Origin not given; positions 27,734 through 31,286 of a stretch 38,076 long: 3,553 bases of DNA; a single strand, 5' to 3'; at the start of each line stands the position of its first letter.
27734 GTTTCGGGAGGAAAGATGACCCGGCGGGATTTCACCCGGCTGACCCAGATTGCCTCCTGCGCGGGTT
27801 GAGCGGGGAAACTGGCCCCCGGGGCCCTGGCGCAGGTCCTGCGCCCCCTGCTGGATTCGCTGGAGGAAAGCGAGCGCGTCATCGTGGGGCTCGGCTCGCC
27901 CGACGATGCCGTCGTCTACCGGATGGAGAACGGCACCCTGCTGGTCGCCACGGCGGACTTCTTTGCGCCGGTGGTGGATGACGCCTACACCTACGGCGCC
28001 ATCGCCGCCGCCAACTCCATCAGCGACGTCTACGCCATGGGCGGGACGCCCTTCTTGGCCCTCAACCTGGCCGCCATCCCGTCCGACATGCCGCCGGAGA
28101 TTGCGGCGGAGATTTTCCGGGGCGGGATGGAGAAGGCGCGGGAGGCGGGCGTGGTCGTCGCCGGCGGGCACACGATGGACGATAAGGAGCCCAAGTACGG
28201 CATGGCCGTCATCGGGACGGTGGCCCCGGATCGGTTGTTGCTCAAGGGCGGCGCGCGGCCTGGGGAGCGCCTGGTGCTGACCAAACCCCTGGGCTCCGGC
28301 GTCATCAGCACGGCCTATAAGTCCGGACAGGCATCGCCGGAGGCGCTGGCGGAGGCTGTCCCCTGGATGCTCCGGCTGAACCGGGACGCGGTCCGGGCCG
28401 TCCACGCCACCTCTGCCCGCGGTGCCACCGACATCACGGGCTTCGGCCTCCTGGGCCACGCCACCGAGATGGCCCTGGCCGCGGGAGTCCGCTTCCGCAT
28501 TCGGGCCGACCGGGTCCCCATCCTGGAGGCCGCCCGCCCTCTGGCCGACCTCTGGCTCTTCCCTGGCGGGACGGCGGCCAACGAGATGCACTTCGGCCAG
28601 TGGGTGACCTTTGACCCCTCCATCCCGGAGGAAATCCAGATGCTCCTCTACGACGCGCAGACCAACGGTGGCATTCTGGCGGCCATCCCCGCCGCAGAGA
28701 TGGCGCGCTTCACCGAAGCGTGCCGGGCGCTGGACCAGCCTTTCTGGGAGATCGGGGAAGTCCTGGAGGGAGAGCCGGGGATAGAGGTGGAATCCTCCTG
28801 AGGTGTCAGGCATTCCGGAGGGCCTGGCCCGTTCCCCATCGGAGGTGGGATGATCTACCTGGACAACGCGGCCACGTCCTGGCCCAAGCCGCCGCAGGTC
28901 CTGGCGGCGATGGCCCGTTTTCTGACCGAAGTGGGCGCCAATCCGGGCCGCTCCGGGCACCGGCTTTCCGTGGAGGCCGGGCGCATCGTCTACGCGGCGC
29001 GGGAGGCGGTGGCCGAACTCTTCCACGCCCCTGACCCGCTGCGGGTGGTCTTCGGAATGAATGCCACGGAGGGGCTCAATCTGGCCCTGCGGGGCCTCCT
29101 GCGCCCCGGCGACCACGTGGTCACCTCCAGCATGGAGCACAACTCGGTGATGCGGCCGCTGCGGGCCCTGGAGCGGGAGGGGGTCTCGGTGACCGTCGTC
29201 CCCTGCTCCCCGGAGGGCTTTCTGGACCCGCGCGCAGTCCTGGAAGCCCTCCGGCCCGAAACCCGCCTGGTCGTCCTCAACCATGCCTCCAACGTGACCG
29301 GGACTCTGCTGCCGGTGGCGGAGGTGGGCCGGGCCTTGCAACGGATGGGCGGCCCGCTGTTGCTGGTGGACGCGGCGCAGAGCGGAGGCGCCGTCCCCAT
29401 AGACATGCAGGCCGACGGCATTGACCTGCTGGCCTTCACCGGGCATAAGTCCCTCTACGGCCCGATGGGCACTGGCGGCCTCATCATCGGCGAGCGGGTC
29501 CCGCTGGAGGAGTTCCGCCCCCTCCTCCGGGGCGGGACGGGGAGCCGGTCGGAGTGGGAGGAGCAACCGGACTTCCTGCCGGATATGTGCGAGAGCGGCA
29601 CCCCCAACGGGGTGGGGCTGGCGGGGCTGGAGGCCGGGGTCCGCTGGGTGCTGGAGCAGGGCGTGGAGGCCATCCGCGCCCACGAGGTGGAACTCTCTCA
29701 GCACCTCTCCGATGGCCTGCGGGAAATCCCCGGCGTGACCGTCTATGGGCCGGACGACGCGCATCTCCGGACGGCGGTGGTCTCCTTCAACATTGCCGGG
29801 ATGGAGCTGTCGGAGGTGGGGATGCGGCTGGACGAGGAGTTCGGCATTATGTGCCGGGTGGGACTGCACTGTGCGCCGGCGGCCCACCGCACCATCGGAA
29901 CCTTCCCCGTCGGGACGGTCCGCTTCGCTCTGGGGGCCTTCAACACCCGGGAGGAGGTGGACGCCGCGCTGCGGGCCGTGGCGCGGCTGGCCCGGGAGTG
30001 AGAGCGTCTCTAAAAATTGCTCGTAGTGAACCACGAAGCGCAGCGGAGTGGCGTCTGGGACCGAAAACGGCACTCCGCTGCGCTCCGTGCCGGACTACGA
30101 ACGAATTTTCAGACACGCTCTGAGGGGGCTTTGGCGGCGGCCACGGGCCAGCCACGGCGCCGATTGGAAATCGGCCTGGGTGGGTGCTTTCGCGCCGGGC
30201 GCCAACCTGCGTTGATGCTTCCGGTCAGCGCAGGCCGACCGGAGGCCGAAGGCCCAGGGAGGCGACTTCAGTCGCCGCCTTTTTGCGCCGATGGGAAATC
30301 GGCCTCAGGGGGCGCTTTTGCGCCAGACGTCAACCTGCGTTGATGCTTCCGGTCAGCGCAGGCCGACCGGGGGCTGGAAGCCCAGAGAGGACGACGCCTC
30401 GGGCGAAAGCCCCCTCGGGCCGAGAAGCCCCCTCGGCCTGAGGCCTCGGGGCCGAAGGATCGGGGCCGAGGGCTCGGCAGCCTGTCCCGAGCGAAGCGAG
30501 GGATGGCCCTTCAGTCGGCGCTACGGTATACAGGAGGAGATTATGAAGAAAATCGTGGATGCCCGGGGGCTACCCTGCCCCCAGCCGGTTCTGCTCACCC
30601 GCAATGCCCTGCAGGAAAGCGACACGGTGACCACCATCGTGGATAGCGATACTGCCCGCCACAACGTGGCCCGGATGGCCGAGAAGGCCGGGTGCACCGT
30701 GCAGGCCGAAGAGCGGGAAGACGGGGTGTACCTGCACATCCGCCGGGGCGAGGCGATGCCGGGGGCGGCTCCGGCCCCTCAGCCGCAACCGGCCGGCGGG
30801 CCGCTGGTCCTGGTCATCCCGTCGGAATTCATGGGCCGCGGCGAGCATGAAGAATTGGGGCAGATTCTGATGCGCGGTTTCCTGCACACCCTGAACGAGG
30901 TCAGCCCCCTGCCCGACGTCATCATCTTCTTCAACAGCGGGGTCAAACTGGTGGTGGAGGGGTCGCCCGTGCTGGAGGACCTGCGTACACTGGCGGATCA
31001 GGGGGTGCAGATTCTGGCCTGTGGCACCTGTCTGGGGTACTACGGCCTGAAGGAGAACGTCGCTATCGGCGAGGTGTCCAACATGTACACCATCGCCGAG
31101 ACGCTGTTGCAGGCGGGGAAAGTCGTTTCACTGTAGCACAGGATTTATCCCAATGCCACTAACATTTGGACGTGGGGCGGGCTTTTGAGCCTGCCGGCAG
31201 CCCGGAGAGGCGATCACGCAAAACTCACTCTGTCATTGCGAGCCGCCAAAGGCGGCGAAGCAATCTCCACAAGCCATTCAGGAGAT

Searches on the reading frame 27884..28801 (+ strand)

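Call 12: search_protein_families(library=pfam, proteins=[window:27884-28801:+])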
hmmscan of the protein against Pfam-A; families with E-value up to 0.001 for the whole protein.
window:27884-28801:+ (305 aa): 2 families
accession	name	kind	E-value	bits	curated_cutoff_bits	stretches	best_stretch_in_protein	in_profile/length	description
PF00586.29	AIRS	-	8e-25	87.9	24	1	7-113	2-112/112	AIR synthase related protein, N-terminal domain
PF02769.27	AIRS_C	-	5.9e-21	75.7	23.1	1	125-297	1-149/156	AIR synthase related protein, C-terminal domain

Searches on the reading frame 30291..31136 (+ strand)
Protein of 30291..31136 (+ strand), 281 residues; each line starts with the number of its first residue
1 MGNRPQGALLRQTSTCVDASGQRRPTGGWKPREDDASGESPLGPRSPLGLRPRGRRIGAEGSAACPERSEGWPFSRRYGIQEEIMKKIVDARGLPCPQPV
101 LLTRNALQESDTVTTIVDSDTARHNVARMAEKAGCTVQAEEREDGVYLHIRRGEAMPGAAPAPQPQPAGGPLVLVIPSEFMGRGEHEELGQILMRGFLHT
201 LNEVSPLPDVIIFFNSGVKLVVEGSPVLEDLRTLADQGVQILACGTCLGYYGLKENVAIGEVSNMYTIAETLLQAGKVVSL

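Call 12: search_protein_families(library=pfam, proteins=[window:30291-31136:+])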
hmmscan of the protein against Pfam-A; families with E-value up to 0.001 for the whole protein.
window:30291-31136:+ (281 aa): 2 families
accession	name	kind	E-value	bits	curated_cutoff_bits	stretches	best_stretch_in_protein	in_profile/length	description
PF01206.22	TusA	-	1.5e-13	50.9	28.6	1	87-151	1-69/70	Sulfurtransferase TusA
PF02635.20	DsrE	-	4.5e-07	30.5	22.7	1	210-280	35-115/116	DsrE/DsrF-like family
